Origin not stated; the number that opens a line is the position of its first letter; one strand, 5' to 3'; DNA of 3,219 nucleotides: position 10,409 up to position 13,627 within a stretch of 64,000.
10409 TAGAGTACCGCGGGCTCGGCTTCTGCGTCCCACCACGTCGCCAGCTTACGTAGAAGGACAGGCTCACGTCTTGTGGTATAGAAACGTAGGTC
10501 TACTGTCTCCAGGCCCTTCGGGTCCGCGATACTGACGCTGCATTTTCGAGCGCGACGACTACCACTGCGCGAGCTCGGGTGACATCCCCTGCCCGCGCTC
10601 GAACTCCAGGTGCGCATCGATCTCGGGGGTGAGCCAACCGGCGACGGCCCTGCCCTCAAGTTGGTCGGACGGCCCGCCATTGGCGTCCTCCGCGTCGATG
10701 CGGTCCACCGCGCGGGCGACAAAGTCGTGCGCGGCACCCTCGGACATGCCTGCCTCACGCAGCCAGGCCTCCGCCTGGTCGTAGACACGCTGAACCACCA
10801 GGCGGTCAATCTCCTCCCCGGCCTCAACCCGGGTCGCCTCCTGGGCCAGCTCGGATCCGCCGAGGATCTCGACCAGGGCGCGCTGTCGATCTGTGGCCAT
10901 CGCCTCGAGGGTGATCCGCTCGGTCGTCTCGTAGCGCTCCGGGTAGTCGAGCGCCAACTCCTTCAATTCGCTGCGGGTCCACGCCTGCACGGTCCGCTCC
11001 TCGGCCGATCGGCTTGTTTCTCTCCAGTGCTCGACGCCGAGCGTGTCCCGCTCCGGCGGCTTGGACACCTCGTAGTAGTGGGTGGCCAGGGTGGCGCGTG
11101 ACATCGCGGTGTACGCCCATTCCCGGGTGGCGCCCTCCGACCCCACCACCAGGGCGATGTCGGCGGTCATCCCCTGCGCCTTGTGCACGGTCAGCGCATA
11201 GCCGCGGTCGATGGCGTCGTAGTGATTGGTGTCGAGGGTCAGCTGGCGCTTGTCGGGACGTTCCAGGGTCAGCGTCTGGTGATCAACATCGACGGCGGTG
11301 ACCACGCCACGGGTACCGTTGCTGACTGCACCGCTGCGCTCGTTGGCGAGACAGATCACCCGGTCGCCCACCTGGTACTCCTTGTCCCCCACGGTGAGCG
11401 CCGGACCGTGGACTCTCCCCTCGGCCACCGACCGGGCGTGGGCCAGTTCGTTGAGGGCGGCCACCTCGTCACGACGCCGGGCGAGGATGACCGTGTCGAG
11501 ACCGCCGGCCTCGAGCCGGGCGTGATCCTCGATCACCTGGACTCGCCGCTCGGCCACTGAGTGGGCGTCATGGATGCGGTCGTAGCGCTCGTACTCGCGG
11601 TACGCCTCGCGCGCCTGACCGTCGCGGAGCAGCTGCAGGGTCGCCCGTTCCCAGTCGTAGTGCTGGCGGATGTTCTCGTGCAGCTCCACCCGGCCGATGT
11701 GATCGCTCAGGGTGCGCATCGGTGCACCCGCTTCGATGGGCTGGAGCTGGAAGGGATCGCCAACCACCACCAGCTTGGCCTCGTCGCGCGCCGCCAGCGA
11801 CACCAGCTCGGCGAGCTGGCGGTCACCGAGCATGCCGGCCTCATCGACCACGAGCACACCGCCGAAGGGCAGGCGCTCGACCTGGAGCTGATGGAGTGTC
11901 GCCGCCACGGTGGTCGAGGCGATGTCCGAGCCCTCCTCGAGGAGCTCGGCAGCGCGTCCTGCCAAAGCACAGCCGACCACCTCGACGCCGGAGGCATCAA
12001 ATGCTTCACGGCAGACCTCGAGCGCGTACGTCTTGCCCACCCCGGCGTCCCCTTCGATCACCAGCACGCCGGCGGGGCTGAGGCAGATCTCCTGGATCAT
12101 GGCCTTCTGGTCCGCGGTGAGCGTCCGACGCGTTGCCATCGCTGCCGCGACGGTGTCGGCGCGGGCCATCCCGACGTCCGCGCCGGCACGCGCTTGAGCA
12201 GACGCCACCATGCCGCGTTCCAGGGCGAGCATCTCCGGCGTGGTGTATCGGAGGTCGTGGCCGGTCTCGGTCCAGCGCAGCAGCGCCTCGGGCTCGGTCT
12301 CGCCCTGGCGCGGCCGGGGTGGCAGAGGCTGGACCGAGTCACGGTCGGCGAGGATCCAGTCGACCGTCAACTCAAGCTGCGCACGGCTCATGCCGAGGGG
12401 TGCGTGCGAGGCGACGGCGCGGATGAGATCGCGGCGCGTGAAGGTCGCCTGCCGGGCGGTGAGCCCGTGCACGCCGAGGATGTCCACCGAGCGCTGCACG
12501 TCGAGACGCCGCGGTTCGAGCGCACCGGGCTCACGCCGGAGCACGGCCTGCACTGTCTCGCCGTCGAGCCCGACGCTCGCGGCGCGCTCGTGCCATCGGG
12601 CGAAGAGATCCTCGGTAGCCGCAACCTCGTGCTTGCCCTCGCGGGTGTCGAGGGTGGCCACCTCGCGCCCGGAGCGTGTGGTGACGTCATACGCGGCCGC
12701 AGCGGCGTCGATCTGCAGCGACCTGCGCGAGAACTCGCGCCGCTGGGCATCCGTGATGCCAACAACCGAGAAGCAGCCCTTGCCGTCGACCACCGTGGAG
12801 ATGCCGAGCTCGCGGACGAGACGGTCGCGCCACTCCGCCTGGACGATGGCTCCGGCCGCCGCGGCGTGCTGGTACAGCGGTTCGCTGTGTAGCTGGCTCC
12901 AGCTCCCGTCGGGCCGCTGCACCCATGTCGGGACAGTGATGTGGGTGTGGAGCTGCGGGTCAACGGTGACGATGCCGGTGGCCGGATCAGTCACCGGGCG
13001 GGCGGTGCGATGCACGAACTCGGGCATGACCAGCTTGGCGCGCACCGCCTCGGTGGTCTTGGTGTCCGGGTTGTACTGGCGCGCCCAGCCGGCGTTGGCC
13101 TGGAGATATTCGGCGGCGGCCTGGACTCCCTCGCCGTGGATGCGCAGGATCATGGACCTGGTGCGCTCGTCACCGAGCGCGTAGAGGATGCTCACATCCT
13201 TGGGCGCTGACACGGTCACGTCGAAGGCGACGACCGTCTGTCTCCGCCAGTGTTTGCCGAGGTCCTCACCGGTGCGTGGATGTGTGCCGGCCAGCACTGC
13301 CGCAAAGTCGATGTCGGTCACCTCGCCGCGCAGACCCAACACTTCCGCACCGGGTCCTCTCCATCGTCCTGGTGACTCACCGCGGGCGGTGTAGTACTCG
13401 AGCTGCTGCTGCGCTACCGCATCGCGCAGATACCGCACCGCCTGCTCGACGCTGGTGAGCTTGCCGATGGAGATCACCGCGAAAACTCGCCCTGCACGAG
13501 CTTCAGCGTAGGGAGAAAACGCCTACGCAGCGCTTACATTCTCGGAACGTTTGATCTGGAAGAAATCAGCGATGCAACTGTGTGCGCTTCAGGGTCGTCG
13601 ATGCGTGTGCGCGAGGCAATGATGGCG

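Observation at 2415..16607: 14.2-kb integrative mobilizable element in tRNA-Leu(CAA) with perfect 53-bp att repeats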

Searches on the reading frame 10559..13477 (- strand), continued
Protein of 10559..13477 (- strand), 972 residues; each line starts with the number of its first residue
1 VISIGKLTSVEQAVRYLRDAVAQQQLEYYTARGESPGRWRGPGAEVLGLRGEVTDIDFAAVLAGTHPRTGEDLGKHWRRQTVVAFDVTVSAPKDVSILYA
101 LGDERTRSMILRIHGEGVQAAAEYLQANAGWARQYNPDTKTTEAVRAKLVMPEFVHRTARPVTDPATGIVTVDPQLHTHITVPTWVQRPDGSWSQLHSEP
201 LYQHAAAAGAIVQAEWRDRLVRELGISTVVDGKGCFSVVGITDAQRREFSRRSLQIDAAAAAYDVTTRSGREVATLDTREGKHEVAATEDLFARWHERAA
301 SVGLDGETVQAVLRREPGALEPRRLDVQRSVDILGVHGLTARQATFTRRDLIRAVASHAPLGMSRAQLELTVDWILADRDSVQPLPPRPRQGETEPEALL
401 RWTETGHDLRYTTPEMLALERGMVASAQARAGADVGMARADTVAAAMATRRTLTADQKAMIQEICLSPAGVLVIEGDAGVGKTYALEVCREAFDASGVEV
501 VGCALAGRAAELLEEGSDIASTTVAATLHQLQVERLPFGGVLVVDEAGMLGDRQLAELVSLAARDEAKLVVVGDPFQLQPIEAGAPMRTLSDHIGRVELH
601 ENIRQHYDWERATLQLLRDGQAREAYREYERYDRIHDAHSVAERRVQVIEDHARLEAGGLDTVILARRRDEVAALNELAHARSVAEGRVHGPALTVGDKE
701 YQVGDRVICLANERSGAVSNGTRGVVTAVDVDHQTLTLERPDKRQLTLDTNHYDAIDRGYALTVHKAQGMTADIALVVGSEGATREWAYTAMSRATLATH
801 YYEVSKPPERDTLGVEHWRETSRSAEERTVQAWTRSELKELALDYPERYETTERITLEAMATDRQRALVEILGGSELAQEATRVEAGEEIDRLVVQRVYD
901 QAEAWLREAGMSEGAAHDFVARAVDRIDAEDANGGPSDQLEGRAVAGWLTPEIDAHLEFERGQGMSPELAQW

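Call 93: find_homologous_proteins(query=window:10559-13477:-, max_evalue=1e-10)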
Query window:10559-13477:- (972 aa): 202 proteins with E <= 1e-10 among 8000 candidates; the best 120 are listed.
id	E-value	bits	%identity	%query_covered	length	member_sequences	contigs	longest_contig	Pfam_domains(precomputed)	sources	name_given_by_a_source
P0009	0.0e+0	1957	91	100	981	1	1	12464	PF13538.13,PF01443.25,PF13604.13,PF13245.13,PF18335.8,PF13401.13,PF22232.3,PF08751.18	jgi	jgi:conjugative relaxase-like TrwC/TraI family protein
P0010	0.0e+0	1947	91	100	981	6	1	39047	PF13538.13,PF01443.25,PF13604.13,PF13245.13,PF18335.8,PF13401.13,PF08751.18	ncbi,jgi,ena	jgi:conjugative relaxase-like TrwC/TraI family protein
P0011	0.0e+0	1944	91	100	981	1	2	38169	PF13538.13,PF01443.25,PF13604.13,PF13245.13,PF18335.8,PF13401.13,PF08751.18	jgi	-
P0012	0.0e+0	1944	91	100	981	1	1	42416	PF13538.13,PF01443.25,PF13604.13,PF13245.13,PF18335.8,PF13401.13,PF08751.18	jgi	-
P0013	0.0e+0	1942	91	100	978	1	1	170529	PF13538.13,PF01443.25,PF13604.13,PF13245.13,PF18335.8,PF13401.13,PF22232.3,PF08751.18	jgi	jgi:conjugative relaxase-like TrwC/TraI family protein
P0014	0.0e+0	1939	91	100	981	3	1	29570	PF13538.13,PF01443.25,PF13604.13,PF13245.13,PF18335.8,PF13401.13,PF22232.3,PF08751.18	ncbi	-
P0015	0.0e+0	1932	91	100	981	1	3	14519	PF13538.13,PF01443.25,PF13604.13,PF13245.13,PF18335.8,PF13401.13,PF22232.3,PF08751.18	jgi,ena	-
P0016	0.0e+0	1931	91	100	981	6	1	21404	PF13538.13,PF01443.25,PF13604.13,PF13245.13,PF18335.8,PF13401.13,PF22232.3,PF08751.18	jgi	jgi:conjugative relaxase-like TrwC/TraI family protein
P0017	0.0e+0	1928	91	100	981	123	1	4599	PF13538.13,PF01443.25,PF13604.13,PF13245.13,PF18335.8,PF13401.13,PF22232.3,PF08751.18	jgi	jgi:conjugative relaxase-like TrwC/TraI family protein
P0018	0.0e+0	1926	90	100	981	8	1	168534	PF13538.13,PF01443.25,PF13604.13,PF13245.13,PF18335.8,PF13401.13,PF22232.3,PF08751.18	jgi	jgi:conjugative relaxase-like TrwC/TraI family protein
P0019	0.0e+0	1925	90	100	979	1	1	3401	PF13538.13,PF01443.25,PF13604.13,PF13245.13,PF18335.8,PF13401.13,PF22232.3,PF08751.18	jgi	jgi:conjugative relaxase-like TrwC/TraI family protein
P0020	0.0e+0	1924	91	100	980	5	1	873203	PF13538.13,PF01443.25,PF13604.13,PF13245.13,PF18335.8,PF13401.13,PF22232.3,PF08751.18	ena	-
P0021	0.0e+0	1915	90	100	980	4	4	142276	PF13538.13,PF01443.25,PF13604.13,PF13245.13,PF18335.8,PF13401.13,PF22232.3,PF08751.18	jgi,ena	jgi:conjugative relaxase-like TrwC/TraI family protein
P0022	0.0e+0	1915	90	100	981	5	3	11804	PF13538.13,PF01443.25,PF13604.13,PF13245.13,PF18335.8,PF13401.13,PF22232.3,PF08751.18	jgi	jgi:conjugative relaxase-like TrwC/TraI family protein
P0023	0.0e+0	1915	90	100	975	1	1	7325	PF13538.13,PF01443.25,PF13604.13,PF13245.13,PF18335.8,PF13401.13,PF22232.3,PF08751.18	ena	-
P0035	0.0e+0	1395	69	96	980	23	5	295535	PF13538.13,PF01443.25,PF13604.13,PF13245.13,PF18335.8,PF13401.13,PF08751.18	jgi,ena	jgi:conjugative relaxase-like TrwC/TraI family protein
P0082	1.4e-234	799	46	95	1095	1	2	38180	PF13538.13,PF13604.13,PF13245.13,PF18335.8,PF22232.3,PF08751.18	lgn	-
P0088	5.6e-225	767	48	87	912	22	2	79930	PF13538.13,PF13086.13,PF01443.25,PF13604.13,PF14258.13,PF13245.13,PF13401.13,PF22232.3,PF08751.18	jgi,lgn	jgi:conjugative relaxase-like TrwC/TraI family protein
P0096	1.4e-209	717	45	94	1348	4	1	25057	PF01443.25,PF13604.13,PF13245.13,PF13401.13,PF22232.3,PF08751.18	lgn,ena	-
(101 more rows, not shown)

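Call 96: search_protein_families(library=phrogs, proteins=[window:10559-13477:-], max_evalue=0.001)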
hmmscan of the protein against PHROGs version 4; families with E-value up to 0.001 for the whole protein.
window:10559-13477:- (972 aa): 2 families
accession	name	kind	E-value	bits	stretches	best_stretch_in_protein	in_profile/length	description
phrog_325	-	DNA, RNA and nucleotide metabolism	4.8e-50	171.8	2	446-807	464-872/986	Dda-like helicase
phrog_4412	-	DNA, RNA and nucleotide metabolism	1.8e-30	106.9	1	452-796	330-706/743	exonuclease V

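Call 97: find_encoding_contigs(protein=P0088, flank=10000, max_places=2)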
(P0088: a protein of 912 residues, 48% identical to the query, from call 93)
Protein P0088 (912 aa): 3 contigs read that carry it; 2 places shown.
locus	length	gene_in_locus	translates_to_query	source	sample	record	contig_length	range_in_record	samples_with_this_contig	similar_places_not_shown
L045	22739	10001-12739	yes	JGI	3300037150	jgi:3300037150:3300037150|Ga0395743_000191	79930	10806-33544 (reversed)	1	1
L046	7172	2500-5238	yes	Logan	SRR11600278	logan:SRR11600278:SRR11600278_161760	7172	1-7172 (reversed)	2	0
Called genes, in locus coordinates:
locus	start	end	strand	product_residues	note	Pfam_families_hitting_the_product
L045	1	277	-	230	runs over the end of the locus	PF08543:Phos_pyr_kin, PF00294:PfkB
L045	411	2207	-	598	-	PF00990:GGDEF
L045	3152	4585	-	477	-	PF00749:tRNA-synt_1c, PF19269:Anticodon_2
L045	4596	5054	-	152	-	-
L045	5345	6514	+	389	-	PF14659:Phage_int_SAM_3 (weak), PF00589:Phage_integrase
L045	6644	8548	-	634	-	PF02687:FtsX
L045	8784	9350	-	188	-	-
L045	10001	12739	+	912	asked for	PF08751:TrwC, PF13086:AAA_11 (faint), PF13245:AAA_19, PF13604:AAA_30, PF14258:DUF4350 (faint), PF01443:Viral_helicase1 (faint), PF13401:AAA_22 (weak), PF22232:TraI_hel_assoc_N, +1 more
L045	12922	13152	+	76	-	PF12728:HTH_17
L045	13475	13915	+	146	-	PF05973:Gp49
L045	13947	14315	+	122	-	PF00157:Pou (weak), PF13560:HTH_31, PF12844:HTH_19 (weak), PF01381:HTH_3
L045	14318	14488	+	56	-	-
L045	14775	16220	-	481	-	PF00083:Sugar_tr (weak), PF05977:MFS_3, PF06609:TRI12, PF07690:MFS_1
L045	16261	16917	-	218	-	PF00753:Lactamase_B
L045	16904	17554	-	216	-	-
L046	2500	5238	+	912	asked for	PF08751:TrwC, PF13086:AAA_11 (faint), PF13245:AAA_19, PF13604:AAA_30, PF14258:DUF4350 (faint), PF01443:Viral_helicase1 (faint), PF13401:AAA_22 (weak), PF22232:TraI_hel_assoc_N, +1 more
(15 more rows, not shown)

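Call 98: find_encoding_contigs(protein=P0035, flank=10000, max_places=3)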
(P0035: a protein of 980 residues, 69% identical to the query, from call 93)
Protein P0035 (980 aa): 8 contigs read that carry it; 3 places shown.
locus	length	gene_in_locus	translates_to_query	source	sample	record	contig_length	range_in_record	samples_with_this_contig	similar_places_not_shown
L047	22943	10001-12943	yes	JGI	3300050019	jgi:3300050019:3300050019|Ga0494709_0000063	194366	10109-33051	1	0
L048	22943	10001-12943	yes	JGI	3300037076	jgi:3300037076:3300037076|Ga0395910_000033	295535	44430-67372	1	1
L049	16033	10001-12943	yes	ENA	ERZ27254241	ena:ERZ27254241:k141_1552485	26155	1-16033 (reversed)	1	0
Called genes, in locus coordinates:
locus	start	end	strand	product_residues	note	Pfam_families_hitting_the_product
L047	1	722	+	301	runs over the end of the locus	PF12911:OppC_N, PF00528:BPD_transp_1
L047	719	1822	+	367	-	PF00005:ABC_tran, PF13304:AAA_21, PF08352:oligo_HPY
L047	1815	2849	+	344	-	PF00005:ABC_tran, PF13304:AAA_21 (faint), PF08352:oligo_HPY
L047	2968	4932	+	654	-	PF00563:EAL, PF01590:GAF (faint), PF13185:GAF_2, PF00990:GGDEF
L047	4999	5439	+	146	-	PF02566:OsmC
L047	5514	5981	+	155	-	PF01230:HIT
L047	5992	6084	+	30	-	PF08213:COX24_C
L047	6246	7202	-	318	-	PF01578:Cytochrom_C_asm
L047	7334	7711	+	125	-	PF00072:Response_reg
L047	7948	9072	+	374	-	PF00589:Phage_integrase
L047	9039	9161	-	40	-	-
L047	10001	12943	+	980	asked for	PF08751:TrwC, PF13245:AAA_19, PF13604:AAA_30, PF01443:Viral_helicase1 (faint), PF13401:AAA_22 (faint), PF18335:SH3_13 (faint), PF13538:UvrD_C_2 (weak)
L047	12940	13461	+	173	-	-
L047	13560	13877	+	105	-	-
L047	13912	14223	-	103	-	-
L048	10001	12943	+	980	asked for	PF08751:TrwC, PF13245:AAA_19, PF13604:AAA_30, PF01443:Viral_helicase1 (faint), PF13401:AAA_22 (faint), PF18335:SH3_13 (faint), PF13538:UvrD_C_2 (weak)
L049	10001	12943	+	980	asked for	PF08751:TrwC, PF13245:AAA_19, PF13604:AAA_30, PF01443:Viral_helicase1 (faint), PF13401:AAA_22 (faint), PF18335:SH3_13 (faint), PF13538:UvrD_C_2 (weak)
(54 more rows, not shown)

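Call 105: find_encoding_contigs(protein=P0096, flank=10000, max_places=1)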
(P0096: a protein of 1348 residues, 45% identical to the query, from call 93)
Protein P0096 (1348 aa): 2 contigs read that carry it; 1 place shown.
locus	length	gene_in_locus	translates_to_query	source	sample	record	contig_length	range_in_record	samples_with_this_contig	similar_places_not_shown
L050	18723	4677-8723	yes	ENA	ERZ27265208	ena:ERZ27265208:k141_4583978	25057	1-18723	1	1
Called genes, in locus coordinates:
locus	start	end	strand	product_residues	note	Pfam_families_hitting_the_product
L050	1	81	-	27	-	?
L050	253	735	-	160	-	PF13577:SnoaL_4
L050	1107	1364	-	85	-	-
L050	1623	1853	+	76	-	-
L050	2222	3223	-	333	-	PF00486:Trans_reg_C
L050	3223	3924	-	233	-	PF19474:DUF6011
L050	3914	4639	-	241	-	PF10935:DUF2637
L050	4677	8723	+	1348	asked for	PF08751:TrwC, PF13245:AAA_19, PF13604:AAA_30, PF01443:Viral_helicase1 (faint), PF13401:AAA_22 (weak), PF22232:TraI_hel_assoc_N (weak)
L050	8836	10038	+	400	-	PF02661:Fic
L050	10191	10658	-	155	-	-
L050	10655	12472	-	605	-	PF02534:T4SS-DNA_transf, PF10412:TrwB_AAD_bind, PF12696:TraG-D_C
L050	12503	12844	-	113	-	-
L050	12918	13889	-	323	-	PF01464:SLT (weak), PF13406:SLT_2, PF05257:CHAP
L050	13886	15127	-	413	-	PF19044:P-loop_TraG (faint), PF12846:AAA_10 (weak)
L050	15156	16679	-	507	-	-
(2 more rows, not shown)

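Call 106: find_encoding_contigs(protein=P0082, flank=10000, max_places=1)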
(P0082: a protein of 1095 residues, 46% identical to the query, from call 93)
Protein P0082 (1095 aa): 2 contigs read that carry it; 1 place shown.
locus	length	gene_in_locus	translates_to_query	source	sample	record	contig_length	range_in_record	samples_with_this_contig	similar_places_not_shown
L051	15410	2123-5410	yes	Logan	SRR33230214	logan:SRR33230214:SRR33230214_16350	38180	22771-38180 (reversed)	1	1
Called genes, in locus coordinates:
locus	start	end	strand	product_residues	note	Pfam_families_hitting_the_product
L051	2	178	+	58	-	?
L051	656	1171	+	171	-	-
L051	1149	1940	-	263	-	-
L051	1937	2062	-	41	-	-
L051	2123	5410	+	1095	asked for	PF08751:TrwC, PF13245:AAA_19, PF13604:AAA_30, PF22232:TraI_hel_assoc_N (weak), PF18335:SH3_13 (weak), PF13538:UvrD_C_2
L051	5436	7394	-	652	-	-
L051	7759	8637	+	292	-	PF18928:DUF5677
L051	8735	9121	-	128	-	-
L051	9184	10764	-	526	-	-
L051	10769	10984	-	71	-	-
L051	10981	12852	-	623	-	PF02534:T4SS-DNA_transf, PF10412:TrwB_AAD_bind (weak), PF12696:TraG-D_C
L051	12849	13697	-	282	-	PF05257:CHAP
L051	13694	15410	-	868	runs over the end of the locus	PF12846:AAA_10 (faint), PF19044:P-loop_TraG (faint)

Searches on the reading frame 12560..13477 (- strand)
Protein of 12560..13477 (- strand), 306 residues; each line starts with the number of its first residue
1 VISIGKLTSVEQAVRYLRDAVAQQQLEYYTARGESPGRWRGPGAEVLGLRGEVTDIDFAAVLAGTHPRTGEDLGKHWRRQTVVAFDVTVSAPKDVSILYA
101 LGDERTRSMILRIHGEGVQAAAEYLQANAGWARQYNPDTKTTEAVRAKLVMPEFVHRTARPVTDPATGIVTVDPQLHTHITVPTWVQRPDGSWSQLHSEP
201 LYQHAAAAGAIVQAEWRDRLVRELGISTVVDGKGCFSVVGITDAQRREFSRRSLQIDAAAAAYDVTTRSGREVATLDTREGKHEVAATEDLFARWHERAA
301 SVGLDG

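Call 59: search_solved_structures(query=window:12560-13477:-, show_alignments=2)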
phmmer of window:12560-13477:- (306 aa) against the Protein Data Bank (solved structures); distinct sequences matched with E-value up to 0.001: 11.
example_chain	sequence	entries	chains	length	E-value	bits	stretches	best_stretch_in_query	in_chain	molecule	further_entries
3l6t_A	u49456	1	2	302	9.3e-23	84.2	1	25-305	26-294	Mobilization protein TraI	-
3l57_A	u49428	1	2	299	9.6e-23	84.1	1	25-305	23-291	Mobilization protein TraI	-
8a1b_A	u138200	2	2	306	1e-22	84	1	25-305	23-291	TraI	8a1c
1omh_A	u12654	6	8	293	2.9e-20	76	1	27-305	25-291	trwC protein | TrwC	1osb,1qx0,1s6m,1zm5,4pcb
2cdm_A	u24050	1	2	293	3.2e-20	75.9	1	27-305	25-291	TRWC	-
2q7t_A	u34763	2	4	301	7.7e-19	71.3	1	28-305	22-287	Protein traI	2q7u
1p4d_A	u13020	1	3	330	7.8e-19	71.3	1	27-305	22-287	TraI protein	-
2a0i_A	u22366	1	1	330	1e-18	70.9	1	28-305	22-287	TraI protein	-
5n8o_A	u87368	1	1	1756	3.4e-18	69.2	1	28-305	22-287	DNA helicase I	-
9f0x_H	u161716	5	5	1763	4.1e-18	69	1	28-305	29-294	Multifunctional conjugation protein TraI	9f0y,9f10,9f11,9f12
9f0z_H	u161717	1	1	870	8.8e-18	67.9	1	28-305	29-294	Multifunctional conjugation protein TraI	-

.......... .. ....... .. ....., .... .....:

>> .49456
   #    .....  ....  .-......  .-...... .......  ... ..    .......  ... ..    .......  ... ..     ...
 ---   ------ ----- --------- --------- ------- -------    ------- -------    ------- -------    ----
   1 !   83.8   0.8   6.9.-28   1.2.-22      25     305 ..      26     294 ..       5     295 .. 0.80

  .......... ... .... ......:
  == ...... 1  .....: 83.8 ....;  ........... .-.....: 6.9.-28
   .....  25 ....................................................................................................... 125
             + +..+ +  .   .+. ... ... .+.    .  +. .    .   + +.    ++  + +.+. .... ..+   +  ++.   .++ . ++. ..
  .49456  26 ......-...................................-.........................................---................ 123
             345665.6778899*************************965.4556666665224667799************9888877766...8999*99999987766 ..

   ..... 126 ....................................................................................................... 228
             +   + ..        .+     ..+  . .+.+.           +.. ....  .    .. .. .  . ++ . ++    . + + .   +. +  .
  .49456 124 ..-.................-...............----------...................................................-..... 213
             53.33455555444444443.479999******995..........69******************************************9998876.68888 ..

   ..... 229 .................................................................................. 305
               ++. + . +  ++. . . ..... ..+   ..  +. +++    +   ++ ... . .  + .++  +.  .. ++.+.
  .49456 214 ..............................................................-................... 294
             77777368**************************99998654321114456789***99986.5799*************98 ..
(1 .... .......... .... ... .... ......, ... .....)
